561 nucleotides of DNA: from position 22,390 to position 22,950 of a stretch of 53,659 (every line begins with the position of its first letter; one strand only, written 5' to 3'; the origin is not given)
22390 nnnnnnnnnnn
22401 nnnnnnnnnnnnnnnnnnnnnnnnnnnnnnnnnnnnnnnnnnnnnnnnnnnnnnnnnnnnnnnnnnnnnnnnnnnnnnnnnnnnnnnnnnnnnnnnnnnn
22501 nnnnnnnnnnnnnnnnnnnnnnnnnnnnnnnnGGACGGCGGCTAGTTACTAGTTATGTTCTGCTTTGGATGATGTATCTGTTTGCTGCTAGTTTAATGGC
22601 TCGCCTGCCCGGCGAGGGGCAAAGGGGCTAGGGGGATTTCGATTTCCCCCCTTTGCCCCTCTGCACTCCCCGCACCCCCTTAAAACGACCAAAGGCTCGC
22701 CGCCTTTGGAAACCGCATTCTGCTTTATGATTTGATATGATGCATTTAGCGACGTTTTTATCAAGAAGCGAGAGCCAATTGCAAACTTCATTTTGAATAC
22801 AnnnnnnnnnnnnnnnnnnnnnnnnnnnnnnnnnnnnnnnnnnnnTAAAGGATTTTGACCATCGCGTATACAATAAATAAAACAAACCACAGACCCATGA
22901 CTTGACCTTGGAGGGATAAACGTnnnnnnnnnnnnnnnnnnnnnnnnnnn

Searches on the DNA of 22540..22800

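Call 110: search_rna_families(source=window, start=22540, end=22800, threshold=evalue, max_evalue=1, show_alignments=1)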
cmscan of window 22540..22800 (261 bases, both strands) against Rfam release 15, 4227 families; matches with E-value up to 1: 10.
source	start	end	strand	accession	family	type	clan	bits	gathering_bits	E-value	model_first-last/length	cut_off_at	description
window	22646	22723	-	RF02937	Clostridiales-2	Gene; sRNA;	-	24.4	58.6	0.00086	1-82/82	no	Clostridiales-2 RNA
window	22609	22673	-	RF00772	mir-328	Gene; miRNA;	-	23.7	70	0.054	1-75/75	no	mir-328 microRNA precursor family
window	22606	22674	+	RF03775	mir-7578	Gene; miRNA;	-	22.4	60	0.012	1-82/82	no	mir-7578 microRNA precursor family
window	22615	22667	-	RF04279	mir-H20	Gene; miRNA;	CL00141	19.6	99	0.24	1-82/82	no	mir-H20 microRNA precursor family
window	22613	22672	+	RF00772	mir-328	Gene; miRNA;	-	19.2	70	0.62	1-75/75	no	mir-328 microRNA precursor family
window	22610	22675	-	RF03349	mir-3151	Gene; miRNA;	-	19.1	83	0.71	1-85/85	no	mir-3151 microRNA precursor family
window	22611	22674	-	RF00870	mir-423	Gene; miRNA;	-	18.4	71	0.28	1-81/81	no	mir-423 microRNA precursor family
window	22615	22669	+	RF03792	MIR6462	Gene; miRNA;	-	18.3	96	0.78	1-119/119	no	MIR6462 microRNA precursor family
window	22607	22673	-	RF04083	MIR528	Gene; miRNA;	-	17.4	62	0.4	1-89/89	no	MIR528 microRNA precursor family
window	22598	22637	+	RF02145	MEG8_1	Gene; lncRNA;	-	15.1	70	0.17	60-97/97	no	Maternally expressed 8 exon 1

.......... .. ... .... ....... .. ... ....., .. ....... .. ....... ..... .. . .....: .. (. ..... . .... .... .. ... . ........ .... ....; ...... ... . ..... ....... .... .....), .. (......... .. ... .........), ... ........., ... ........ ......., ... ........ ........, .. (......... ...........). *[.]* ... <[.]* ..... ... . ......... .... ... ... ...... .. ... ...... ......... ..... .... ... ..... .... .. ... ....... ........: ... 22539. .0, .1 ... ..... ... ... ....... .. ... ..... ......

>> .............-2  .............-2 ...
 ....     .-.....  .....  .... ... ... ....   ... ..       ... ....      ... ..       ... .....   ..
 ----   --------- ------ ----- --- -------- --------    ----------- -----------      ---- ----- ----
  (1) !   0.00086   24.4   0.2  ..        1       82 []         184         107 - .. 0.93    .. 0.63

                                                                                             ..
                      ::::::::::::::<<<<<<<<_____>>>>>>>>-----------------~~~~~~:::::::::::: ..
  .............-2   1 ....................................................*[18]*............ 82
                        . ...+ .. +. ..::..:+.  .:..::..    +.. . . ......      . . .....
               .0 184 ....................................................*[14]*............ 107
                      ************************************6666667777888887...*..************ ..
